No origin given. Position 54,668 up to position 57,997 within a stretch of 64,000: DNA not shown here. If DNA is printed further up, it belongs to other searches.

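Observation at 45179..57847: Two divergent paralogs with signal peptide + large ectodomain + 7TM + RGS domain, 6.4 kb apart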

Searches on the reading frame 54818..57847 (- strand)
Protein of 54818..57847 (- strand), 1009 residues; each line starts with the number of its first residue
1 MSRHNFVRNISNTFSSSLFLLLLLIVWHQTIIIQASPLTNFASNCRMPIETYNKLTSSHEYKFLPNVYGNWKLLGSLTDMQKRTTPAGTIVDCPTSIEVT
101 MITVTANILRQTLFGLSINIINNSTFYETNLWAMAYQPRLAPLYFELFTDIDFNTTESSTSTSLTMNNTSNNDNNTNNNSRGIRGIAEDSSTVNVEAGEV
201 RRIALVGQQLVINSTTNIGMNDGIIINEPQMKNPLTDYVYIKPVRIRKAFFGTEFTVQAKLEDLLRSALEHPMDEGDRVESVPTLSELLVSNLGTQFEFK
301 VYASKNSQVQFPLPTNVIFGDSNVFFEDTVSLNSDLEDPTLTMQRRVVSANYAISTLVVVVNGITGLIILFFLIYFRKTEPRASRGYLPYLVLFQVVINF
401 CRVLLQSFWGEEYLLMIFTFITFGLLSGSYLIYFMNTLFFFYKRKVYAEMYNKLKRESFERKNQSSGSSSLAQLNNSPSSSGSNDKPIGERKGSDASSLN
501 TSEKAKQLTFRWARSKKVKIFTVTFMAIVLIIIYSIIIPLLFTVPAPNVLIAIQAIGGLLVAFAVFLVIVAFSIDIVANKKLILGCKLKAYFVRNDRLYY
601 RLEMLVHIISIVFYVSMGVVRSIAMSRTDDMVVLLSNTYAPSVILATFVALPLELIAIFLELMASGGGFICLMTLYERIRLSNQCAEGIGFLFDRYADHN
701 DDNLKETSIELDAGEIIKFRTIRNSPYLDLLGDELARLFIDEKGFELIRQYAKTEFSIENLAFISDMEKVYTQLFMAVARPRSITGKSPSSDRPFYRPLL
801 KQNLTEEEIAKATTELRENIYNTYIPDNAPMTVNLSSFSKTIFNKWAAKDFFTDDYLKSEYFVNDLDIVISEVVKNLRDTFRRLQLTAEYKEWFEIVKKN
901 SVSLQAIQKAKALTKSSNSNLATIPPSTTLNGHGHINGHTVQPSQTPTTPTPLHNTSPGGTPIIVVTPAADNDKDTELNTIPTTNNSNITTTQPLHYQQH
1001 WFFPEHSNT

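Call 3: search_protein_families(library=pfam, proteins=[window:54818-57847:-], max_evalue=1)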
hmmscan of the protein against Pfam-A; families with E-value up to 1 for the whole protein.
window:54818-57847:- (1009 aa): 1 family
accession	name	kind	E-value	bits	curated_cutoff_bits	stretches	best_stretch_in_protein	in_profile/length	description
PF00615.24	RGS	-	0.00015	22.6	23.9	1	736-844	3-77/117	Regulator of G protein signaling domain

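Call 6: find_homologous_proteins(query=window:54818-57847:-, max_evalue=0.001)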
Query window:54818-57847:- (1009 aa): 4 proteins with E <= 0.001 among 8000 candidates.
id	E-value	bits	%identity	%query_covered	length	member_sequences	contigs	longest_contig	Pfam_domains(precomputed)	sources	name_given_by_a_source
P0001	0.0e+0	2064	100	92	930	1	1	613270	-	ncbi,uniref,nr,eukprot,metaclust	ncbi:predicted protein [Naegleria gruberi]|uniref:Predicted protein n=1 Tax=Naegleria gruberi TaxID=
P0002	6.7e-178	612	41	43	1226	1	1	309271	-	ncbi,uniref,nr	ncbi:hypothetical protein C9374_010641 [Naegleria lovaniensis]|uniref:RGS domain-containing protein 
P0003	1.1e-147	512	34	86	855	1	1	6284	-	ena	-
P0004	7.5e-146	506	40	44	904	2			-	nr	nr:unnamed protein product [Naegleria fowleri]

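Call 37: find_encoding_contigs(protein=P0002, flank=10000, max_places=3)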
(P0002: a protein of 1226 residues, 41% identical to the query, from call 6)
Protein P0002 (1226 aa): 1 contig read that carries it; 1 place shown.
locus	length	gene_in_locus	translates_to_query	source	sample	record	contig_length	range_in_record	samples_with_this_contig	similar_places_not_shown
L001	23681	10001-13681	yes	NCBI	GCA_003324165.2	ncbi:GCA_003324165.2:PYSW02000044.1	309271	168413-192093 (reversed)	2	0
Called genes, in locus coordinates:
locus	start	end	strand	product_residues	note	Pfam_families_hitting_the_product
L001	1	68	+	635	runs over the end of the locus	PF00149:Metallophos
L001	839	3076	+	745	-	-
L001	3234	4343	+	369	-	-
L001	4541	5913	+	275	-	-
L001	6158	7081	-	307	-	-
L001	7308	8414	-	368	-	-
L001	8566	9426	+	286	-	-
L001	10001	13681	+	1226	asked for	-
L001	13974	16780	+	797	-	PF13640:2OG-FeII_Oxy_3, PF12937:F-box-like (weak), PF00022:Actin (weak)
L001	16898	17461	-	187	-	-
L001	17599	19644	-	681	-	PF00538:Linker_histone (faint), PF08450:SGL (faint), PF25021:TEN_NHL, PF01436:NHL (weak), PF25021:TEN_NHL (weak), PF01436:NHL (weak), PF25021:TEN_NHL (weak), PF01436:NHL (weak), +2 more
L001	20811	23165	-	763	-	PF07779:Cas1_AcylT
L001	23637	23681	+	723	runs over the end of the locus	-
